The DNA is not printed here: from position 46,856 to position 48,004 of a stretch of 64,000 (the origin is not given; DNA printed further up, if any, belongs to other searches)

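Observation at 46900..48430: Low-GC (~47%) effector/immunity-like gene pair inserted into the conserved recF-gyrB interval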

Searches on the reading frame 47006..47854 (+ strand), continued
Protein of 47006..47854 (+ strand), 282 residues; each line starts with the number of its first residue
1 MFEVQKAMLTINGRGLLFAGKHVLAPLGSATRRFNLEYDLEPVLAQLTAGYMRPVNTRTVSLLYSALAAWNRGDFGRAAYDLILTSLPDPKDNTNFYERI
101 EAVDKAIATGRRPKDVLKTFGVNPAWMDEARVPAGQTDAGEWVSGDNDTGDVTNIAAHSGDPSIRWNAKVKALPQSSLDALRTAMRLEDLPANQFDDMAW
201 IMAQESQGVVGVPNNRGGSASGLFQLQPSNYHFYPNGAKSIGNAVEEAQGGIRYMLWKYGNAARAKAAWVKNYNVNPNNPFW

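Call 90: find_encoding_contigs(protein=P0007, flank=5000)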
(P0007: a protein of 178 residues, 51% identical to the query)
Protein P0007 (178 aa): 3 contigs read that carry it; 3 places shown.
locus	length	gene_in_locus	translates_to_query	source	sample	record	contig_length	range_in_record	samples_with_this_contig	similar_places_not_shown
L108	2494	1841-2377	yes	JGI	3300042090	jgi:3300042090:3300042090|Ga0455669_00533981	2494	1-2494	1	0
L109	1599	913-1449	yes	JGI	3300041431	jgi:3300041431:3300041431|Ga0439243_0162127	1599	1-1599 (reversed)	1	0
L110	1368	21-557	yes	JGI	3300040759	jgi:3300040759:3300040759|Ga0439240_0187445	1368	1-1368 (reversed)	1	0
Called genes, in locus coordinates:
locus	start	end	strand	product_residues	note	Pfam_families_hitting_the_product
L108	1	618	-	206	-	?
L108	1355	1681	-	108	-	-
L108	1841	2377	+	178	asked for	-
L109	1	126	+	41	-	?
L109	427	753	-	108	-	-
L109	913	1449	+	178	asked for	-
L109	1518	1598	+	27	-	?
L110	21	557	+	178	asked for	-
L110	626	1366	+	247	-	?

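Call 91: find_encoding_contigs(protein=P0006, flank=5000)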
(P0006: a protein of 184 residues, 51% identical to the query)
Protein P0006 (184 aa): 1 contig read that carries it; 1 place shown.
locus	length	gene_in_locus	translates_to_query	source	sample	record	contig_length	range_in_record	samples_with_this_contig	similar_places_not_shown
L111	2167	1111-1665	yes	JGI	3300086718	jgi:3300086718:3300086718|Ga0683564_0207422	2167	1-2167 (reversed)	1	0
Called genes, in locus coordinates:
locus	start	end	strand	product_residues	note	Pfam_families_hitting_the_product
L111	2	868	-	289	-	?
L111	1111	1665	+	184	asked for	-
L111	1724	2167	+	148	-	?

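Call 100: search_protein_families(library=phrogs, proteins=[L107:7097-7954:+, L107:6351-6848:+], max_evalue=0.001)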
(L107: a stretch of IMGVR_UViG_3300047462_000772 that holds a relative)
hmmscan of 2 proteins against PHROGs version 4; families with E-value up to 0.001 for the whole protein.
L107:7097-7954:+ (285 aa): 0 families

L107:6351-6848:+ (165 aa): 0 families

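Call 102: search_protein_families(library=pfam, alignment_id=A7, max_evalue=0.05)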
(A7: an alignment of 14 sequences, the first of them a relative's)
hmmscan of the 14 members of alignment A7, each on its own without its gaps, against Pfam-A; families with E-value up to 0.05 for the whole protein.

A. member 1, L099:5959-6345:+ (128 aa): 0 families

B. families by the number of members that match (of 14 scanned): 3 families
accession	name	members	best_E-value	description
PF01464.25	SLT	10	3.2e-05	Transglycosylase SLT domain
PF18013.6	Phage_lysozyme2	3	0.0021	Phage tail lysozyme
PF13773.12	DUF4170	1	0.038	Domain of unknown function (DUF4170)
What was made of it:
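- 47492..47851 (+): SLT-type lytic transglycosylase domain of P1 (residues ~163-282), with motifs IMAQES (E205-S206), GLFQL and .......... Ten of 14 family members hit Pfam SLT PF01464 (best E 3e-5) (call 102).
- On SLT / family-1 lytic transglycosylase domain (Pfam PF01464): Ten of 14 aligned family members hit PF01464, with best E 3e-5 (call 102).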

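Call 107: fold_search(model_id=the predicted structure, library=viral)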
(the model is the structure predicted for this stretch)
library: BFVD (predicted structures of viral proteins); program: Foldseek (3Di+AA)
matches with E <= 10: 111; with E <= 0.001: 0
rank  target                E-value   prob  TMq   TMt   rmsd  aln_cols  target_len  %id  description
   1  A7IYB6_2              5.5e-02  0.54  0.20  0.06  21.1       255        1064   21  Putative tail measure protein [Corynebacterium phage P1201]
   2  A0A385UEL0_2          2.8e-01  0.75  0.23  0.08  18.7       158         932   23  Tape measure protein [Corynebacterium phage Juicebox]
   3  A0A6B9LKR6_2          5.5e-01  0.10  0.16  0.07  20.5       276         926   14  Tape measure protein [Gordonia phage Volt]
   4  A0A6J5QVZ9            6.4e-01  0.16  0.16  0.15  14.8       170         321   20  Uncharacterized protein [uncultured Caudovirales phage]
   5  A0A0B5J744            6.7e-01  0.08  0.10  0.10  17.4       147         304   17  Uncharacterized protein [Pandoravirus inopinatum]
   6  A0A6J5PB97            1.0e+00  0.05  0.13  0.14  20.0       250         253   13  Lin1244/Lin1753-like N-terminal domain-containing protein [uncultured Caudovirales phage]
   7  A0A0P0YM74            1.1e+00  0.06  0.15  0.14  18.7       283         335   14  (no name in the UniProt tables at hand)
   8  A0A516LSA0            1.1e+00  0.05  0.14  0.10  25.9       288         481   12  (no name in the UniProt tables at hand)
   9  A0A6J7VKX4            1.2e+00  0.04  0.13  0.11  25.7       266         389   16  Uncharacterized protein [uncultured Caudovirales phage]
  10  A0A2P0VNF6            2.1e+00  0.04  0.14  0.17  19.9       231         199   13  Uncharacterized protein [Tetraselmis virus 1]
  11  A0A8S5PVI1            2.2e+00  0.09  0.18  0.26  18.7       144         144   14  Uncharacterized protein [Siphoviridae sp. ctg0K17]
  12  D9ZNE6                2.2e+00  0.09  0.22  0.07  27.1       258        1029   15  (no name in the UniProt tables at hand)
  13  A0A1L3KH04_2          2.3e+00  0.02  0.12  0.05  19.0       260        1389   11  (no name in the UniProt tables at hand)
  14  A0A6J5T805            2.7e+00  0.04  0.13  0.18  15.2       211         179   12  Chromosomal replication initiator, DnaA C-terminal [uncultured Caudovirales phage]
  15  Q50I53                2.8e+00  0.08  0.14  0.28  14.1       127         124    8  Uncharacterized protein [Acidianus rod-shaped virus 1]
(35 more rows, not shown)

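Call 114: search_solved_structures(query=A7, max_evalue=10, show_alignments=3)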
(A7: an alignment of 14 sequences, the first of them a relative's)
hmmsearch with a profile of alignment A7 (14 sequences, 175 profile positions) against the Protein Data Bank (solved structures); distinct sequences matched with E-value up to 10: 0.

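Call 118: search_dna_similar(query=L099:6349-6816:+, collection=plasmids, mode=protein, max_evalue=0.00001, max_rows=40)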
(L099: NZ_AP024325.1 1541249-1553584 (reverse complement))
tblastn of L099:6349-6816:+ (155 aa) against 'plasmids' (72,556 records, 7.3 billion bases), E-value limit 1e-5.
Records with a match: 14; places in all: 14; records where one place covers at least 80% of the query: 7.
Best place of each record, by identity: >=99% 1; <60% 13.
By first word of the organism name: Acinetobacter 4; Rhizobium 2; Rahnella 2; Caballeronia 1; Paraburkholderia 1; Enterobacter 1; Hymenobacter 1; Burkholderia 1; Persicobacter 1.
By predicted mobility (MOB-suite, as given by PLSDB): non-mobilizable 10; mobilizable 4.
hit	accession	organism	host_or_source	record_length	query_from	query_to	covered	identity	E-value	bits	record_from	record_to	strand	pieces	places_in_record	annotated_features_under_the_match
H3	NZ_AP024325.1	Caballeronia sp. NK8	-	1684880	1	155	100%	100.0%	9e-101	323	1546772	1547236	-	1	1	none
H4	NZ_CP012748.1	Paraburkholderia caribensis MBA4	soil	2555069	3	145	92%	57.5%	7e-45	163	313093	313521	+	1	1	none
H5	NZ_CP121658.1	Rhizobium sp. CB3171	Calliandra calothyrsus,cell culture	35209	1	146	94%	34.2%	4e-16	81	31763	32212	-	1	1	hypothetical protein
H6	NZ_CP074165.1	Enterobacter sp. JBIWA005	lake water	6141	5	137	86%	32.9%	4e-11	67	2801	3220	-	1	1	hypothetical protein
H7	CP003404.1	Rahnella aquatilis HX2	-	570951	1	149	96%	27.9%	1e-9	62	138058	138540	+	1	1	hypothetical protein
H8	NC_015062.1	Rahnella aceris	-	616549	1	149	96%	27.9%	1e-9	62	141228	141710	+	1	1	hypothetical protein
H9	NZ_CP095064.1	Hymenobacter volaticus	single cell,air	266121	21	141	78%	33.1%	3e-13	73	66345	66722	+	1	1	hypothetical protein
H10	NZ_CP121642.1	Rhizobium sp. CC1099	Onobrychis viciifolia,cell culture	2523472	13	145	86%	28.7%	2e-6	53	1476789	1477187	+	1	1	none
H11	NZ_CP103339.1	Acinetobacter baumannii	Homo sapiens,metagenomic assembly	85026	39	155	75%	29.2%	8e-9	60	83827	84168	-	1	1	hypothetical protein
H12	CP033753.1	Acinetobacter baumannii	Homo sapiens,clinical isolate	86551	39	155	75%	29.2%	8e-9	60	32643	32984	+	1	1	hypothetical protein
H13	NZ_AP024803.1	Acinetobacter baumannii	Homo sapiens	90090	39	155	75%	29.2%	8e-9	60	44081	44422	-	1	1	hypothetical protein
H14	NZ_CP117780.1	Burkholderia sp. FERM BP-3421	soil sample,soil sample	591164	66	129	41%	53.1%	1e-15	80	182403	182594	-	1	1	none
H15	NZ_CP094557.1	Acinetobacter sp. YH12068_T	Pig,feces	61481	5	100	62%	34.0%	6e-12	69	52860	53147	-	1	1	hypothetical protein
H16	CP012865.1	Persicobacter sp. JZB09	cell culture,soil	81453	21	95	48%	29.3%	3e-6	52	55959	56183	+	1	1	record has no annotation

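Call 119: search_dna_similar(query=L099:6349-6816:+, collection=phages, mode=protein, max_evalue=0.001, max_rows=30)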
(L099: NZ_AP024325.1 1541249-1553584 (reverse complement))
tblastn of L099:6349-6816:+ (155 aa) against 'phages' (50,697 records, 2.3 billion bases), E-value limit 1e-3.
Records with a match: 2; places in all: 2; records where one place covers at least 80% of the query: 2.
Best place of each record, by identity: <60% 2.
By first word of the organism name: Salmonella 1; Bacteriophage 1.
By host as written in the record: Homo sapiens 1; - 1.
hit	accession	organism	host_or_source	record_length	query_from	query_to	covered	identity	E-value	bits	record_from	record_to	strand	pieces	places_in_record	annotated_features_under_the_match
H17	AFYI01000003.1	Salmonella enterica subsp. enterica serovar Infantis str. ...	Homo sapiens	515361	4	148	94%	27.6%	4e-10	62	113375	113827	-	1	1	hypothetical protein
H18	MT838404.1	Bacteriophage sp.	human fecal samples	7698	1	128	83%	25.9%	5e-6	50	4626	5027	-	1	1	record has no annotation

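Call 120: get_annotated_region(hit=H5, flank=4000)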
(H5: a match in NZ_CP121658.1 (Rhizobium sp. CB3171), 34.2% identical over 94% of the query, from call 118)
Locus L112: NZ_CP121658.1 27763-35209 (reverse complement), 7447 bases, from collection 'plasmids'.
description: Rhizobium sp. CB3171 plasmid pCB3171_6, complete sequence
organism: Rhizobium sp. CB3171 (NCBI taxid 3039157)
taxonomy: Bacteria; Pseudomonadota; Alphaproteobacteria; Hyphomicrobiales; Rhizobiaceae; Rhizobium; Rhizobium sp. CB3171
host: -; source: Calliandra calothyrsus,cell culture; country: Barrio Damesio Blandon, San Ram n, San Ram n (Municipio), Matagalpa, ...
typing (MOB-suite, as given by PLSDB): non-mobilizable
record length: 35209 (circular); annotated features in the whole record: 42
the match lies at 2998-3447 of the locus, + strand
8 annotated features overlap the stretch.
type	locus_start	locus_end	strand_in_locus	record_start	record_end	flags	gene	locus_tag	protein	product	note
CDS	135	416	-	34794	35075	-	-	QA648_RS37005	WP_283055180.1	plasmid partition protein ParG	-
CDS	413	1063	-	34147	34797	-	parA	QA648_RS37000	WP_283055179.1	ParA family partition ATPase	-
CDS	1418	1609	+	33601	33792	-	-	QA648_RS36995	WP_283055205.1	hypothetical protein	-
CDS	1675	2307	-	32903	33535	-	-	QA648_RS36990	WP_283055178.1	DNA methyltransferase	-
CDS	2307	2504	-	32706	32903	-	-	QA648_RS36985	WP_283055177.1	hypothetical protein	-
CDS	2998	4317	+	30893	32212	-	-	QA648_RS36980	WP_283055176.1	hypothetical protein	-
CDS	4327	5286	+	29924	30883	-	-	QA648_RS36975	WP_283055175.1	hypothetical protein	-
CDS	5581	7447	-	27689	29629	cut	-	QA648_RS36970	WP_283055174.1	ParB/RepB/Spo0J family partition protein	-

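Call 121: get_annotated_region(hit=H6, flank=3000)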
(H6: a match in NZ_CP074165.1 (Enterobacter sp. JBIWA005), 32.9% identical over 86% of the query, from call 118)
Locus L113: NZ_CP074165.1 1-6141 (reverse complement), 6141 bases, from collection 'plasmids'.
description: Enterobacter sp. JBIWA005 plasmid pJBIWA005_6, complete sequence
organism: Enterobacter sp. JBIWA005 (NCBI taxid 2831891)
taxonomy: Bacteria; Pseudomonadota; Gammaproteobacteria; Enterobacterales; Enterobacteriaceae; Enterobacter; Enterobacter sp. JBIWA005
host: -; source: lake water; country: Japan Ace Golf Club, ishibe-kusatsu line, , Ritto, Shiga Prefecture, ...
typing (MOB-suite, as given by PLSDB): mobilizable; replicon rep_cluster_2370; relaxase MOBP
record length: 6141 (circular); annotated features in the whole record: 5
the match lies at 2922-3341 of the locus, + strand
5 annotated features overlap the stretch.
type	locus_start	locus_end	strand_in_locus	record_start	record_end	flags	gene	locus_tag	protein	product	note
CDS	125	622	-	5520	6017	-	-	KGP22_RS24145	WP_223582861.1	MbeB family mobilization protein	-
CDS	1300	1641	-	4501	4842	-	-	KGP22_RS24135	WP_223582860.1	MobC family plasmid mobilization relaxosome protein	-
CDS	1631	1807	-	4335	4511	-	-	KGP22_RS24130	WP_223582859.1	hypothetical protein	-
CDS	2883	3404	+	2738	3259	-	-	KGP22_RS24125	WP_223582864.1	hypothetical protein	-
CDS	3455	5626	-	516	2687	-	-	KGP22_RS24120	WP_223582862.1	hypothetical protein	-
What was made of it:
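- Closest known: Pesticin/Pim and other lysozyme-like bacteriocins. Same: One P2fam pair is the sole cargo of a small mobilisable plasmid (call 121).
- In one case P2fam and a lysozyme-like protein are the sole cargo of a small mobilisable plasmid (call 121). The Enterobacter small-plasmid pair looks colicin-plasmid-like (call 121).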

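Call 122: get_annotated_region(hit=H11, flank=4000)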
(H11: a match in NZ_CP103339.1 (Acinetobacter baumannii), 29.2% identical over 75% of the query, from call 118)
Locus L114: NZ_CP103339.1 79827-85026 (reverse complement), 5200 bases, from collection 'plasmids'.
description: Acinetobacter baumannii strain AB105 plasmid unnamed2, complete sequence
organism: Acinetobacter baumannii (NCBI taxid 470)
taxonomy: Bacteria; Pseudomonadota; Gammaproteobacteria; Moraxellales; Moraxellaceae; Acinetobacter; Acinetobacter baumannii
host: -; source: Homo sapiens,metagenomic assembly; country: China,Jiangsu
typing (MOB-suite, as given by PLSDB): mobilizable; relaxase MOBP
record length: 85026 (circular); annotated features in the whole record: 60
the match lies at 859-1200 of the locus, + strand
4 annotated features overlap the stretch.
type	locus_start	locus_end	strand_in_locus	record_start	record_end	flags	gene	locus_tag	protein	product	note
CDS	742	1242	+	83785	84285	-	-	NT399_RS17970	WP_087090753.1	hypothetical protein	-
CDS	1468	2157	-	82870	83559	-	-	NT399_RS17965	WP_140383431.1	hypothetical protein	-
CDS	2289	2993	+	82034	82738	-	-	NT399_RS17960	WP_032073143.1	IS6-like element IS1008 family transposase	-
CDS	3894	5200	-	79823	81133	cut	-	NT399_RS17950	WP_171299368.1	ammonium transporter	GO:0072488 - ammonium transmembrane transport [Evidence IEA]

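Call 124: search_solved_structures(query=L113:3455-5626:-, max_evalue=1, show_alignments=2)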
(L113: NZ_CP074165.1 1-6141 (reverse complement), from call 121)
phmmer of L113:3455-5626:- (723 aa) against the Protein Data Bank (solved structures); distinct sequences matched with E-value up to 1: 0.

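Call 128: get_annotated_region(hit=H7, flank=4000)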
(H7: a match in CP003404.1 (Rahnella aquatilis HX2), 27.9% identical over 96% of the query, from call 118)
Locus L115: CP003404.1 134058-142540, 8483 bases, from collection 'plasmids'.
description: Rahnella aquatilis HX2 plasmid PRA1, complete sequence
organism: Rahnella aquatilis HX2 (NCBI taxid 1151116)
taxonomy: Bacteria; Pseudomonadota; Gammaproteobacteria; Enterobacterales; Yersiniaceae; Rahnella; Rahnella aquatilis; Rahnella aquatilis HX2
host: -; source: -; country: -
typing (MOB-suite, as given by PLSDB): non-mobilizable; replicon rep_cluster_1067
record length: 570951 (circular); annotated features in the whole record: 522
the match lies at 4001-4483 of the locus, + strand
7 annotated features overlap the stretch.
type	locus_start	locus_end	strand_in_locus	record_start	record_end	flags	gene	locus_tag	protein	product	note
CDS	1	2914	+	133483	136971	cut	-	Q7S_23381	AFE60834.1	hypothetical protein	-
CDS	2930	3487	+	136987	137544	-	-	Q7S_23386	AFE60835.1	hypothetical protein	-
CDS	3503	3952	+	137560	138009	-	-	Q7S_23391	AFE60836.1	hypothetical protein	-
CDS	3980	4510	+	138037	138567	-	-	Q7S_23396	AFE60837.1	hypothetical protein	-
CDS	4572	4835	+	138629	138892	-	-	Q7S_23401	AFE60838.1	hypothetical protein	-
CDS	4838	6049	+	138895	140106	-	-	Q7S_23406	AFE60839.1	hypothetical protein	-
CDS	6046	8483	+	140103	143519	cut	-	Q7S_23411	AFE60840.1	ImcF domain protein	-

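Call 129: get_annotated_region(hit=H15, flank=4000)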
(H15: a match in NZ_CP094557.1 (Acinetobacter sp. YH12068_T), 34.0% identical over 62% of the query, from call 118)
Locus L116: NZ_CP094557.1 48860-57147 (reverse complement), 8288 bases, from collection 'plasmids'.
description: Acinetobacter sp. YH12068_T plasmid pYH12068-2, complete sequence
organism: Acinetobacter sp. YH12068_T (NCBI taxid 2929515)
taxonomy: Bacteria; Pseudomonadota; Gammaproteobacteria; Moraxellales; Moraxellaceae; Acinetobacter; Acinetobacter sp. YH12068 T
host: -; source: Pig,feces; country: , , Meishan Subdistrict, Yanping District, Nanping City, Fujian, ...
typing (MOB-suite, as given by PLSDB): non-mobilizable
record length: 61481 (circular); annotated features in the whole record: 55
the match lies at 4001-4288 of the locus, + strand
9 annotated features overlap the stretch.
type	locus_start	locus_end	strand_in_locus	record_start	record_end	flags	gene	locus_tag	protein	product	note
CDS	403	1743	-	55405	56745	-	-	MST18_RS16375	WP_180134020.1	tetratricopeptide repeat protein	-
CDS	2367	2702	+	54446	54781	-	-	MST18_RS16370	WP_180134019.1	hypothetical protein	-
CDS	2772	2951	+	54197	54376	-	-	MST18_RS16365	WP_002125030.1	hypothetical protein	-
CDS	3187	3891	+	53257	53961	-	-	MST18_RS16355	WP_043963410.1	IS6-like element IS1008 family transposase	-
CDS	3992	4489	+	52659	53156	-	-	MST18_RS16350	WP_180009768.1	hypothetical protein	-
CDS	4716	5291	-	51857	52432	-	-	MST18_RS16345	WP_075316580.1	recombinase family protein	GO:0006310 - DNA recombination [Evidence IEA]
CDS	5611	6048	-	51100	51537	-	-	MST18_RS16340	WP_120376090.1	hypothetical protein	-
CDS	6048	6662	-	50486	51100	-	-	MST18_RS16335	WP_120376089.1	AAA family ATPase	-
CDS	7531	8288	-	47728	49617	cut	-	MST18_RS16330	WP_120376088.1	DEAD/DEAH box helicase family protein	-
